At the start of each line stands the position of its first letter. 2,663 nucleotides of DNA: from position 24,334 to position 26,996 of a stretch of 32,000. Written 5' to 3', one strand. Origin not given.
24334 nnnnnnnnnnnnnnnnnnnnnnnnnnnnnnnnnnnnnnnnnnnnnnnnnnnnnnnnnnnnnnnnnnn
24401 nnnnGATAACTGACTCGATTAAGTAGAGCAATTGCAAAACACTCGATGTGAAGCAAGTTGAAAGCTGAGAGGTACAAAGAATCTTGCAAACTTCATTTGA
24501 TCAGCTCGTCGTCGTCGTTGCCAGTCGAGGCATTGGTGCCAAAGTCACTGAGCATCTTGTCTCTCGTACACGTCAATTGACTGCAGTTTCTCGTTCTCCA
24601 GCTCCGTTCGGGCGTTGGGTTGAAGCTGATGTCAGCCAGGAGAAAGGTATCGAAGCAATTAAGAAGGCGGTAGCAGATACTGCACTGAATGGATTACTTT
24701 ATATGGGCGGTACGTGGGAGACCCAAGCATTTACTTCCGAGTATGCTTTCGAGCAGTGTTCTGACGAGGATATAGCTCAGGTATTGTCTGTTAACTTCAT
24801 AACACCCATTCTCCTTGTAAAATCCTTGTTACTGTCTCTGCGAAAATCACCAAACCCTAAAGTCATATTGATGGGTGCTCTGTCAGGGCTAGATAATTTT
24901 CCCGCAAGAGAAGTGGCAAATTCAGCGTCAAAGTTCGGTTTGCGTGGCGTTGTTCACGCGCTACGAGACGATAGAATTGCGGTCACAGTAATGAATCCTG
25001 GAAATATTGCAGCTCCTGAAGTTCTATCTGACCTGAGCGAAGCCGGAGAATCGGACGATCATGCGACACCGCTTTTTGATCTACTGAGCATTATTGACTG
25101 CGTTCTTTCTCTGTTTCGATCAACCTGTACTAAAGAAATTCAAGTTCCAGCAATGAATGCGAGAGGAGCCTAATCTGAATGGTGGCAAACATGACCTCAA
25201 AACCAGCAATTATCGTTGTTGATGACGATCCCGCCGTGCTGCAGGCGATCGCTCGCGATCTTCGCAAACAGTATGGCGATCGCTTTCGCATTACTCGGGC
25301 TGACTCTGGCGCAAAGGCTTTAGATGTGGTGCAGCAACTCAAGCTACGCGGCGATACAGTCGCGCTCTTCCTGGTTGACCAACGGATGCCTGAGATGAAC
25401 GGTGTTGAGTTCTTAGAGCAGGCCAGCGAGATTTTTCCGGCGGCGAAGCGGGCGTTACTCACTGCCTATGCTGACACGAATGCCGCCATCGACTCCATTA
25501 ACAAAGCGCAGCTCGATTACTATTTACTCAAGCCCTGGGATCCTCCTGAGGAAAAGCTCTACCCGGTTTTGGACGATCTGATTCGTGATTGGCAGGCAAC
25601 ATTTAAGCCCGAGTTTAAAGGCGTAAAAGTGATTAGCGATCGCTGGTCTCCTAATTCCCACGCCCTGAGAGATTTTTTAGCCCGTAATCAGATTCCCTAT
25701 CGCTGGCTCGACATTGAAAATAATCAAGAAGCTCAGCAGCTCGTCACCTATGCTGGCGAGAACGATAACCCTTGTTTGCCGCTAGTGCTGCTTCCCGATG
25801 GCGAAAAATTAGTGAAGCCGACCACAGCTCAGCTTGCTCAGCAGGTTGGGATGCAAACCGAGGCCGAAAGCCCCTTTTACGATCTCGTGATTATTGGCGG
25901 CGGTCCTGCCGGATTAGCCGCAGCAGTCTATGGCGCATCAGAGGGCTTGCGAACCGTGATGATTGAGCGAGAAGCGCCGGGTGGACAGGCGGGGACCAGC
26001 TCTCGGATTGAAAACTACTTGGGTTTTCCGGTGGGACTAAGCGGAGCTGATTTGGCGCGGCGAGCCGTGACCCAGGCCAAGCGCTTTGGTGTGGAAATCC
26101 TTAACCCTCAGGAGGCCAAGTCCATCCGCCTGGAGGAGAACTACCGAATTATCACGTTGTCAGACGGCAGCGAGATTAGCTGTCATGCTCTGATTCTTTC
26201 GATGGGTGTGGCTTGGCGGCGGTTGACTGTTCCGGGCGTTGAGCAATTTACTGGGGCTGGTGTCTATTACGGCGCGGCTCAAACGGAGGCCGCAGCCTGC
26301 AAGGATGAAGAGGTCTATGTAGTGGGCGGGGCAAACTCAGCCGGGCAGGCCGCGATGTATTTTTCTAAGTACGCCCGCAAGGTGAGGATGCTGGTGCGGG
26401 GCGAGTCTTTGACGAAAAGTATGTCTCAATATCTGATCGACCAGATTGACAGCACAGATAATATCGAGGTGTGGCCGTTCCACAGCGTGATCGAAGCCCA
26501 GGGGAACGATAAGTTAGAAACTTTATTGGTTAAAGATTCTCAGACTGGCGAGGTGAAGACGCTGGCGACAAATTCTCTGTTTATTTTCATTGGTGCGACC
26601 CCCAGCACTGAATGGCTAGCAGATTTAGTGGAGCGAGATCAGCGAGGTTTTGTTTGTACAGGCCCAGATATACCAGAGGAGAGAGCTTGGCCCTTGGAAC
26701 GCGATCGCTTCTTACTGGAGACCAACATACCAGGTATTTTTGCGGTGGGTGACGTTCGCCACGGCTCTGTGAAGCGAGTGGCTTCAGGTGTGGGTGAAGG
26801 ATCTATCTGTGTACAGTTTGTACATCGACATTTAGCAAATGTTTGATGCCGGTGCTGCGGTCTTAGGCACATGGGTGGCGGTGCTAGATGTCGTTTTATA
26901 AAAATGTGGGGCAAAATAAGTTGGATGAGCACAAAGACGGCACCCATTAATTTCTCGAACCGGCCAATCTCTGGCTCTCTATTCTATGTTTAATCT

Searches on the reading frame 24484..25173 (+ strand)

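Call 8: search_protein_families(library=pfam, proteins=[window:24484-25173:+])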
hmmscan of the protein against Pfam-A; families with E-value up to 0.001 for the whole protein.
window:24484-25173:+ (229 aa): 2 families
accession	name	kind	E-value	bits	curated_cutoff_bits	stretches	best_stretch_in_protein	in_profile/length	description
PF00106.31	adh_short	-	1.8e-12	47.6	26.6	1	9-177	4-184/195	short chain dehydrogenase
PF13561.12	adh_short_C2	-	1.6e-06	28.3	27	1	35-173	39-174/236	Enoyl-(Acyl carrier protein) reductase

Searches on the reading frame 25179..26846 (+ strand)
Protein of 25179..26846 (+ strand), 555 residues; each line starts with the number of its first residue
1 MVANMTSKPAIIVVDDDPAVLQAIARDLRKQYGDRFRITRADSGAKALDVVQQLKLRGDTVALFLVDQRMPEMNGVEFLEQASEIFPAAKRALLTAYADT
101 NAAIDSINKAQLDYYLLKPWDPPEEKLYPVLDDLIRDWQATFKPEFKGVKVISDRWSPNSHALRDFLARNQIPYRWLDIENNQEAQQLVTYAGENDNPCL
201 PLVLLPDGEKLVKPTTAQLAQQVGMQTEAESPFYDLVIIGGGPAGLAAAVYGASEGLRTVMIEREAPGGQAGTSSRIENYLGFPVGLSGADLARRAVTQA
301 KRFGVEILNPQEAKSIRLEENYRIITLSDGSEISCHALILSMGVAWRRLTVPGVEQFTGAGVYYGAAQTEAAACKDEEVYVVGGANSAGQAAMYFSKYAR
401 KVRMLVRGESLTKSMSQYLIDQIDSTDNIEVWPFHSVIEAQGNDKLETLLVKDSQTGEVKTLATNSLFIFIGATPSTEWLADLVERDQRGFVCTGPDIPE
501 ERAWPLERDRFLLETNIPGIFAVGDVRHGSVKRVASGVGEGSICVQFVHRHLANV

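Call 8: search_protein_families(library=pfam, proteins=[window:25179-26846:+])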
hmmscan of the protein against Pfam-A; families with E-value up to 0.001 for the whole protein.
window:25179-26846:+ (555 aa): 12 families
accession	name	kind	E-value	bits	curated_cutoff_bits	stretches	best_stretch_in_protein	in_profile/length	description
PF07992.20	Pyr_redox_2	-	1.1e-35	123.9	26.1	1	234-541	1-291/291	Pyridine nucleotide-disulphide oxidoreductase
PF13738.12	Pyr_redox_3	-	2.2e-17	63.7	30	1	289-492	80-287/305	Pyridine nucleotide-disulphide oxidoreductase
PF00072.30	Response_reg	-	2.3e-15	57.2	30.2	1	11-123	1-104/111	Response regulator receiver domain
PF01266.30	DAO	-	2.8e-09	37.4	27.9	1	235-276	1-41/353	FAD dependent oxidoreductase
PF00070.33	Pyr_redox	-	3e-09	37.7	22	1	379-451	2-79/82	Pyridine nucleotide-disulphide oxidoreductase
PF00890.30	FAD_binding_2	-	5.4e-07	29.6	20.4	1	235-273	1-40/414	FAD binding domain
PF03486.20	HI0933_like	-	6.8e-07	29.4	50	0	235-266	2-33/244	HI0933-like protein Rossmann domain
PF12831.13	FAD_oxidored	-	6.9e-07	29.3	27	1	235-271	1-38/416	FAD dependent oxidoreductase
PF01946.23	Thi4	-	1.5e-05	24.8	26.2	1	234-272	18-58/235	Thi4 family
PF13450.12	NAD_binding_8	-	5e-05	23.9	21.9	1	238-278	1-41/68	NAD(P)-binding Rossmann-like domain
PF01494.25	FAD_binding_3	-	0.00034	20.4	22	1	235-266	3-34/349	FAD binding domain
PF01134.28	GIDA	-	0.00077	19.1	22.1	0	235-263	1-29/391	Glucose inhibited division protein A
